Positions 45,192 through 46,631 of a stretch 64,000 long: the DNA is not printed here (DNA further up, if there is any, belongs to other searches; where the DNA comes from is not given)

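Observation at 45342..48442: Phage-encoded sugar C-methyltransferase plus OGT-like GT41 glycosyltransferase cassette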

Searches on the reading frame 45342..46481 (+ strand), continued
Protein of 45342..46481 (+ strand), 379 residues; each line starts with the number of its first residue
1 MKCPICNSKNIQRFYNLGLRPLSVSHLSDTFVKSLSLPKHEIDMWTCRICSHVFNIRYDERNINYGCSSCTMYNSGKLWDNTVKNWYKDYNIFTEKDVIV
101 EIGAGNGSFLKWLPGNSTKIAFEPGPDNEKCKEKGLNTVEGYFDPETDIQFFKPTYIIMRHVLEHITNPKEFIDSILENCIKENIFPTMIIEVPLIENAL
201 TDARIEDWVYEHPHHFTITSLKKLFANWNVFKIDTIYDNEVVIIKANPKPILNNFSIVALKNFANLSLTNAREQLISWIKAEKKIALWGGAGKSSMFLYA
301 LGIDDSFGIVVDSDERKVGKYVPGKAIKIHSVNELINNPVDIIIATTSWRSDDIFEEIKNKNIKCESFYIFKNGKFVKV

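Call 34: search_protein_families(library=ncbifam, proteins=[window:45342-46481:+, L010:10001-11194:+, L010:11209-13149:+, L012:10001-11248:+, L012:11250-13259:+, L011:10001-11206:+, L011:9069-10001:+], max_evalue=0.01)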
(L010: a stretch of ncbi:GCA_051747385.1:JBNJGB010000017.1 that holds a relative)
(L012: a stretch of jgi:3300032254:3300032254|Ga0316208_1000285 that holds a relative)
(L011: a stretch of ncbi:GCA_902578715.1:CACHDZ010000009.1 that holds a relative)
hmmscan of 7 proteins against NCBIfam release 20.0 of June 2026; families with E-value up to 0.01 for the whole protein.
window:45342-46481:+ (379 aa): 0 families

L010:10001-11194:+ (397 aa): 3 families
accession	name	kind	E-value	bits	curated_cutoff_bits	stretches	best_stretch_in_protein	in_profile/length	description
TIGR01983.1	UbiG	equivalog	0.0011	18.4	102.95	1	94-196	43-152/228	bifunctional 2-polyprenyl-6-hydroxyphenol methylase/3-demethylubiquinol 3-O-methyltransferase UbiG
NF043040.1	corrin_prot_MT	hypoth_equivalog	0.0037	16.7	180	0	92-129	33-70/216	corrinoid protein-associated methyltransferase CpaM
NF045667.1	MTase_DVU1556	equivalog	0.0072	15.8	155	0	100-241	22-166/213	DVU_1556 family methyltransferase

L010:11209-13149:+ (646 aa): 1 family
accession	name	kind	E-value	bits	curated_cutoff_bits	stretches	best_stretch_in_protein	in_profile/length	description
NF049992.1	NGTferase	equivalog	7.6e-23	80.9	1000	1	342-604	329-592/614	UDP-glucose:protein N-beta-glucosyltransferase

L012:10001-11248:+ (415 aa): 9 families
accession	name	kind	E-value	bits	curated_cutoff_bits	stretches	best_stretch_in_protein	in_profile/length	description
TIGR01983.1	UbiG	equivalog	5.4e-07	29.1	102.95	1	108-210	47-156/228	bifunctional 2-polyprenyl-6-hydroxyphenol methylase/3-demethylubiquinol 3-O-methyltransferase UbiG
NF045667.1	MTase_DVU1556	equivalog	0.00015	21.3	155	1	110-193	22-109/213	DVU_1556 family methyltransferase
NF043040.1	corrin_prot_MT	hypoth_equivalog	0.00037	20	180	1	97-143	32-74/216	corrinoid protein-associated methyltransferase CpaM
NF000058.2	Erm41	exception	0.0014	18.6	350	1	89-173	9-87/173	23S rRNA (adenine(2058)-N(6))-methyltransferase Erm(41)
NF000499.2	Erm23S_rRNA_broad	equivalog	0.0038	16.7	212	1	111-140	24-53/244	23S ribosomal RNA methyltransferase Erm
TIGR02081.1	metW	equivalog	0.0043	16.6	189.5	0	111-193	14-100/194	methionine biosynthesis protein MetW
TIGR02021.1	BchM-ChlM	equivalog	0.0045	16.4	158.9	1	102-194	46-143/218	magnesium protoporphyrin IX methyltransferase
TIGR01444.1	fkbM_fam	subfamily_domain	0.0075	16.7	37.7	0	114-154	2-44/143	FkbM family methyltransferase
NF040634.1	16S_A1408_NpmB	exception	0.0088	15.5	460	0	92-146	11-59/217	16S rRNA (adenine(1408)-N(1))-methyltransferase NpmB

L012:11250-13259:+ (669 aa): 1 family
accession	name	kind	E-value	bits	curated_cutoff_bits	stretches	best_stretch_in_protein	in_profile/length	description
NF049992.1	NGTferase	equivalog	1.4e-18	66.9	1000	1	368-624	336-593/614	UDP-glucose:protein N-beta-glucosyltransferase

L011:10001-11206:+ (401 aa): 4 families
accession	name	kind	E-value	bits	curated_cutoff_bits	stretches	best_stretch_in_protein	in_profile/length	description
NF008300.0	PRK11088.1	equivalog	0.00058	19.4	303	1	76-124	59-108/272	23S rRNA (guanine(745)-N(1))-methyltransferase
TIGR01983.1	UbiG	equivalog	0.0018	17.6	102.95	0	101-192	49-147/228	bifunctional 2-polyprenyl-6-hydroxyphenol methylase/3-demethylubiquinol 3-O-methyltransferase UbiG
TIGR02081.1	metW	equivalog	0.0034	16.9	189.5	1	95-184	7-98/194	methionine biosynthesis protein MetW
TIGR04371.1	methyltran_NanM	subfamily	0.0043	16.6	44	0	90-133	134-180/273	putative sugar O-methyltransferase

L011:9069-10001:+ (310 aa): 24 families
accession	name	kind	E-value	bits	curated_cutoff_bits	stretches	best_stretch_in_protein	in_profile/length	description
TIGR04180.1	EDH_00030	hypoth_equivalog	2.2e-34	118.9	475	1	6-292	2-295/297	NAD-dependent 4,6-dehydratase LegB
TIGR01181.1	dTDP_gluc_dehyt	equivalog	4.7e-34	117.9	365.1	1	5-307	2-312/321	dTDP-glucose 4,6-dehydratase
NF005998.1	PRK08125.1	equivalog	5.7e-25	87.8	777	1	6-306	319-649/649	bifunctional UDP-4-amino-4-deoxy-L-arabinose formyltransferase/UDP-glucuronic acid oxidase ArnA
NF008872.0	PRK11908.1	equivalog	1.5e-23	83.4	294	1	6-259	5-273/349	bifunctional UDP-4-keto-pentose/UDP-xylose synthase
TIGR01179.1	galE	equivalog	4.4e-23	81.6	262.3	1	6-305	3-324/332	UDP-glucose 4-epimerase GalE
NF011728.1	PRK15181.1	equivalog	2.3e-22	79.5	760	1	6-306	19-337/348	Vi polysaccharide biosynthesis UDP-N-acetylglucosaminuronic acid C-4 epimerase TviC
NF007582.0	PRK10217.1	equivalog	2.5e-20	72.9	698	1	6-306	5-331/355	dTDP-glucose 4,6-dehydratase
NF007490.0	PRK10084.1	subfamily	4.5e-19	68.7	649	1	6-306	4-334/361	dTDP-glucose 4,6-dehydratase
TIGR02197.1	heptose_epim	equivalog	1.6e-18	66.9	274.6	1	6-306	2-313/316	ADP-glyceromanno-heptose 6-epimerase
NF047922.1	GDPFucSynFcl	equivalog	4.8e-15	55.8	500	1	159-307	148-302/308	GDP-L-fucose synthase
NF041015.1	UDPsulfquin_syn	equivalog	4.1e-11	42.5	575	1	178-258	227-311/384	UDP-sulfoquinovose synthase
NF007956.0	PRK10675.1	subfamily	5.1e-10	39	394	1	5-249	3-261/338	UDP-glucose 4-epimerase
TIGR01472.1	gmd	equivalog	2.8e-09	36.7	415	1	65-222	76-234/342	GDP-mannose 4,6-dehydratase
TIGR01777.1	yfcH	hypoth_equivalog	2.4e-08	33.9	207.35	2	204-259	188-243/292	TIGR01777 family oxidoreductase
NF008360.0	PRK11150.1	equivalog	4.5e-08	32.6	452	1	6-269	3-265/310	ADP-glyceromanno-heptose 6-epimerase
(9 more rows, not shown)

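Call 57: predict_structure(alignment_id=A2)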
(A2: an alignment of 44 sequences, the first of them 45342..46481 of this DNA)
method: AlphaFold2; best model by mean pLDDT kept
length: 379 residues; sequences in the alignment: 44
mean_pLDDT: 92.0   pTM: 0.71
mean pLDDT of the five models: 92.0, 91.1, 90.9, 88.9, 88.7
residues with pLDDT >= 90: 295; 70-90: 67; 50-70: 17; < 50: 0
segments of 3 or more residues with pLDDT < 50: none
pLDDT, mean of each block of 10 residues (from residue 1): 97 97 86 95 98 97 76 74 77 86 95 91 95 98 97 97 96 96 95 96 92 97 97 93 93 64 89 95 94 87 89 96 94 97 94 96 98 93
secondary structure, 60 per line:
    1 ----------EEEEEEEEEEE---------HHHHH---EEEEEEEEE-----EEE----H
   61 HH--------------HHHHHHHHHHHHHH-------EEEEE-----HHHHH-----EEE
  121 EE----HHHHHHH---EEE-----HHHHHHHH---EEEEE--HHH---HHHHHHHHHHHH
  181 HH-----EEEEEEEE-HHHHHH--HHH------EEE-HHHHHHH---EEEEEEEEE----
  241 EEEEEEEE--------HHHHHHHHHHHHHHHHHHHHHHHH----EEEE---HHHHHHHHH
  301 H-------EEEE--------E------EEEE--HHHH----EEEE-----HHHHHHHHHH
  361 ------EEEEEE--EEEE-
elements in order: E11-21 H31-35 E39-47 E53-55 H77-90 E98-102 H108-112 E118-122 H127-133 E137-139 H145-152 E156-160 H169-182 E188-195 H197-202 E214-216 H218-224 E228-236 E241-248 H257-280 E285-288 H292-301 E309-312 E328-331 H334-337 E342-345 H351-360 E367-372 E375-378

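Call 59: search_solved_structures(query=A2, max_evalue=0.01, show_alignments=3)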
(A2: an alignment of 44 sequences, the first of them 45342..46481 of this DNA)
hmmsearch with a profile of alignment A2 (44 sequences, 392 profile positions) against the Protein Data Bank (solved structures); distinct sequences matched with E-value up to 0.01: 29.
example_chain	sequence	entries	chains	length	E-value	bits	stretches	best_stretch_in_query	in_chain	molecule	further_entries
4rv9_A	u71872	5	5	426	1.8e-50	174.9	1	3-366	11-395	D-mycarose 3-C-methyltransferase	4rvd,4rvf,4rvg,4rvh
3ndi_A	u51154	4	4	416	1.7e-42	148.7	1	3-369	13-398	Methyltransferase | TcaB9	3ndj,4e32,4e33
4e2x_A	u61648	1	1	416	2.5e-42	148.1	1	3-369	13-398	TcaB9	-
4e31_A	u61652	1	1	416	1.2e-41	145.8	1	3-369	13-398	TcaB9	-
4e2y_A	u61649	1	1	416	1.7e-41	145.4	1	3-369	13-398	TcaB9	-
5t64_A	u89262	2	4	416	1e-40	142.8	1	3-369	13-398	Sugar 3-C-methyl transferase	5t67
4e2z_A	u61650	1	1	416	2.4e-40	141.6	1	3-369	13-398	TcaB9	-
4e2w_A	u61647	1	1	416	2.4e-40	141.6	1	3-369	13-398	TcaB9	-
5t6b_A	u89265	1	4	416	1e-39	139.5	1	3-369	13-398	Sugar 3-C-methyl transferase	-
4e30_A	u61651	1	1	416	2.4e-39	138.3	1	3-369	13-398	TcaB9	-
3cc8_A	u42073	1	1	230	1.5e-10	43.5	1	83-243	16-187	Putative methyltransferase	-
3dli_A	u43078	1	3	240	7.2e-10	41.2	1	89-261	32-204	methyltransferase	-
2p7h_A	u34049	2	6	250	4e-08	35.5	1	99-201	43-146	Hypothetical protein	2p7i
4kdr_A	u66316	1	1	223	6.8e-06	28.2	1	98-184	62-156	3-demethylubiquinone-9 3-methyltransferase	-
5dpm_A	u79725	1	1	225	6.8e-06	28.2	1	98-184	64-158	Ubiquinone biosynthesis O-methyltransferase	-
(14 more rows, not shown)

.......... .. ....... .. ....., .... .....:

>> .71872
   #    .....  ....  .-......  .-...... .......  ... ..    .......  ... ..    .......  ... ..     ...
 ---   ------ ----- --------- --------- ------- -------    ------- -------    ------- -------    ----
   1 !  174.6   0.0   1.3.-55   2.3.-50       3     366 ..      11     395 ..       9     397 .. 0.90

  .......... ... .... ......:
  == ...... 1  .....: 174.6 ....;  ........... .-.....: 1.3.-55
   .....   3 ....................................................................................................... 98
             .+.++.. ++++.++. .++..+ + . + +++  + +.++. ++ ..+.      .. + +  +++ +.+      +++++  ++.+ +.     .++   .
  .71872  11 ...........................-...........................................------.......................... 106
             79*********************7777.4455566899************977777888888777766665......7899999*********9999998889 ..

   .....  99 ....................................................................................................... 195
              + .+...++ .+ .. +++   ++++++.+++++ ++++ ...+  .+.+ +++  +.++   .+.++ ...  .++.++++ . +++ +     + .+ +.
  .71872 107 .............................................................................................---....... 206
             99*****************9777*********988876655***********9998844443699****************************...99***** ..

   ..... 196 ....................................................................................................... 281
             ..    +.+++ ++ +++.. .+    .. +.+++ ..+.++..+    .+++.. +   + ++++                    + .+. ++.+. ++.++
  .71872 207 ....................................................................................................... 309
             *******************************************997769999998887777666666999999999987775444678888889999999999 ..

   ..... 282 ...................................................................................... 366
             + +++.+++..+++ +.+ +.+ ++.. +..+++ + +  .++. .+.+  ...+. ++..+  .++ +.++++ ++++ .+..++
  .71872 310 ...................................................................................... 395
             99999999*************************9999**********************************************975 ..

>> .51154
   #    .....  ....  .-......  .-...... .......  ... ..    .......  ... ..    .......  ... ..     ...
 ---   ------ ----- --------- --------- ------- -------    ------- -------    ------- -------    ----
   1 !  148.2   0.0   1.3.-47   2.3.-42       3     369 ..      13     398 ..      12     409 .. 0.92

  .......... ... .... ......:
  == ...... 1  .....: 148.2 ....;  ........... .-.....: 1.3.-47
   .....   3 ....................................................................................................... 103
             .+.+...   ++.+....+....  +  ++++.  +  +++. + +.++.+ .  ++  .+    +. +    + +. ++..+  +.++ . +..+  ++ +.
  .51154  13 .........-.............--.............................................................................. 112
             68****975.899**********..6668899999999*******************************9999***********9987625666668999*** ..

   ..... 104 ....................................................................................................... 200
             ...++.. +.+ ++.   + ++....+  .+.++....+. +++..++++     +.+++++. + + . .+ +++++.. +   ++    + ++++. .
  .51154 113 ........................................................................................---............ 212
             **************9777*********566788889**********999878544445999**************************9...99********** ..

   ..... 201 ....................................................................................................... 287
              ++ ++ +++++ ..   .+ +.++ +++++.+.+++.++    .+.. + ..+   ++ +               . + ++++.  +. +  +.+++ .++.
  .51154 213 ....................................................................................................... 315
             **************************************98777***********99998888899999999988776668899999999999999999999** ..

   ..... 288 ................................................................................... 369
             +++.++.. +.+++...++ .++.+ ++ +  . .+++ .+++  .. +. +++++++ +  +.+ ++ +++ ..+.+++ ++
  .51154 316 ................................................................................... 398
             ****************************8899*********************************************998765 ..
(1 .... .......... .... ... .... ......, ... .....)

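Call 60: fold_search(model_id=the predicted structure, library=pdb)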
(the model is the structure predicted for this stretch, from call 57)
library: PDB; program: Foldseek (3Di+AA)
matches with E <= 10: 1555; with E <= 0.001: 459
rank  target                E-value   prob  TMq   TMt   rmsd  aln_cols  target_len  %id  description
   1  4rv9                  3.6e-22  1.00  0.54  0.49  27.1       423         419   16  Crystal structure of MtmC in complex with SAH (released 2015-02-04)
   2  4rvd                  4.6e-22  1.00  0.54  0.49  27.1       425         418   16  Crystal structure of MtmC in complex with SAM (released 2015-01-28)
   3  4e33                  6.7e-21  1.00  0.54  0.50  27.1       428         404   15  X-ray Structure of the C-3'-Methyltransferase TcaB9 in Complex with S-Adenosyl-L-Homocysteine and Reduced dTDP-Sugar Sub (released 2012-04-25)
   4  5t6b_C                7.1e-21  1.00  0.54  0.52  26.6       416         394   14  X-ray structure of the KijD1 C3-methyltransfeerase, converted to monomeric form (released 2016-09-14)
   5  5t6b_D                8.5e-21  1.00  0.54  0.52  26.6       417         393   14  X-ray structure of the KijD1 C3-methyltransfeerase, converted to monomeric form (released 2016-09-14)
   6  4e2y                  9.0e-21  1.00  0.52  0.49  27.1       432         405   15  X-ray Structure of the E224Q mutant of TcaB9, a C-3'-Methyltransferase, in Complex with S-Adenosyl-L-Homocysteine and Su (released 2012-04-25)
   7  5t67_A                3.5e-20  1.00  0.53  0.49  27.0       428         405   15  x-ray structure of the KijD1 C3-methyltransferase from Actinomadura kijaniata in complex with SAH and dTDP-sugar produ (released 2016-09-14)
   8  4e2w                  4.0e-20  1.00  0.54  0.51  27.1       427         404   16  X-ray Structure of the H181N mutant of TcaB9, a C-3'-Methyltransferase, in Complex with S-Adenosyl-L-Homocysteine and Su (released 2012-04-25)
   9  4e31                  4.2e-20  1.00  0.53  0.50  27.1       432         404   16  X-ray Structure of the Y76F mutant of TcaB9, a C-3'-Methyltransferase, in Complex with S-Adenosyl-L-Homocysteine and Sug (released 2012-04-25)
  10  5t64_A                4.5e-20  1.00  0.54  0.51  27.1       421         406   15  X-ray structure of the C3-methyltransferase KijD1 from Actinomadura kijaniata in complex with TDP and SAH (released 2016-09-14)
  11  4e2x                  6.0e-20  1.00  0.53  0.50  27.1       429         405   16  X-ray Structure of the Y222F mutant of TcaB9, a C-3'-Methyltransferase, in Complex with S-Adenosyl-L-Homocysteine and dT (released 2012-04-25)
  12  5t6b_B                8.6e-20  1.00  0.52  0.49  26.8       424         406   14  X-ray structure of the KijD1 C3-methyltransfeerase, converted to monomeric form (released 2016-09-14)
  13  4e2z                  9.1e-20  1.00  0.53  0.50  27.1       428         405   15  X-ray Structure of the H225N mutant of TcaB9, a C-3'-Methyltransferase, in Complex with S-Adenosyl-L-Homocysteine and Su (released 2012-04-25)
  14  3ndi                  1.2e-19  1.00  0.53  0.50  27.1       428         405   16  X-ray Structure of a C-3'-Methyltransferase in Complex with S-adenosylmethionine and dTMP (released 2010-06-30)
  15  5t6b_A                1.6e-19  1.00  0.54  0.51  26.8       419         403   13  X-ray structure of the KijD1 C3-methyltransfeerase, converted to monomeric form (released 2016-09-14)
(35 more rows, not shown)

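Call 77: find_homologous_proteins(query=L010:11209-13149:+, max_evalue=1e-10)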
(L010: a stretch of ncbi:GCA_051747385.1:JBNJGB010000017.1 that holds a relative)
Query L010:11209-13149:+ (646 aa): 41 proteins with E <= 1e-10 among 8000 candidates.
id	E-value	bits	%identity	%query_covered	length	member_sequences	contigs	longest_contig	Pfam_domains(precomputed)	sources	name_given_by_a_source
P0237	0.0e+0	1458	100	100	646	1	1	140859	PF13844.13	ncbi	ncbi:MAG: hypothetical protein ACQEXJ_13095 [Myxococcota bacterium]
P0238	7.2e-171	588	51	96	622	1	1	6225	PF13844.13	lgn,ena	-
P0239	1.5e-161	557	46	96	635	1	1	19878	PF13844.13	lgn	-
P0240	2.1e-154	534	47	98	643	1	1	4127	PF13844.13,PF13692.13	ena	-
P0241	5.6e-152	526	46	94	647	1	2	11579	PF13844.13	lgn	-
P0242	1.8e-151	524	48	96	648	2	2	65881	PF13844.13,PF13692.13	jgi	jgi:hypothetical protein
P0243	4.9e-142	493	44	95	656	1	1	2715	PF13844.13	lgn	-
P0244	8.7e-138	479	46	93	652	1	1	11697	PF13844.13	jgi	-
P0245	7.9e-135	469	46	93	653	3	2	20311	PF13844.13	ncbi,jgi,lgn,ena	-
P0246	2.7e-134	467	44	97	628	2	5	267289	PF13844.13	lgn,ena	-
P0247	3.2e-132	461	43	95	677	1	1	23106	PF13844.13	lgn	-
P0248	9.9e-130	452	46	93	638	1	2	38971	PF13844.13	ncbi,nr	ncbi:MAG: hypothetical protein H6831_16710 [Planctomycetes bacterium]|nr:hypothetical protein [Planc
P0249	1.2e-121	426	42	93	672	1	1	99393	PF13844.13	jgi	jgi:hypothetical protein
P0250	3.4e-121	424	43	93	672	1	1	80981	PF13844.13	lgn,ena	-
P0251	3.6e-120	421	43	93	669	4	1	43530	PF13844.13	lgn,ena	-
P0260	3.8e-89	318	40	92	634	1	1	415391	PF13844.13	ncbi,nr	ncbi:MAG: hypothetical protein H6828_02405 [Planctomycetes bacterium]|nr:hypothetical protein [Planc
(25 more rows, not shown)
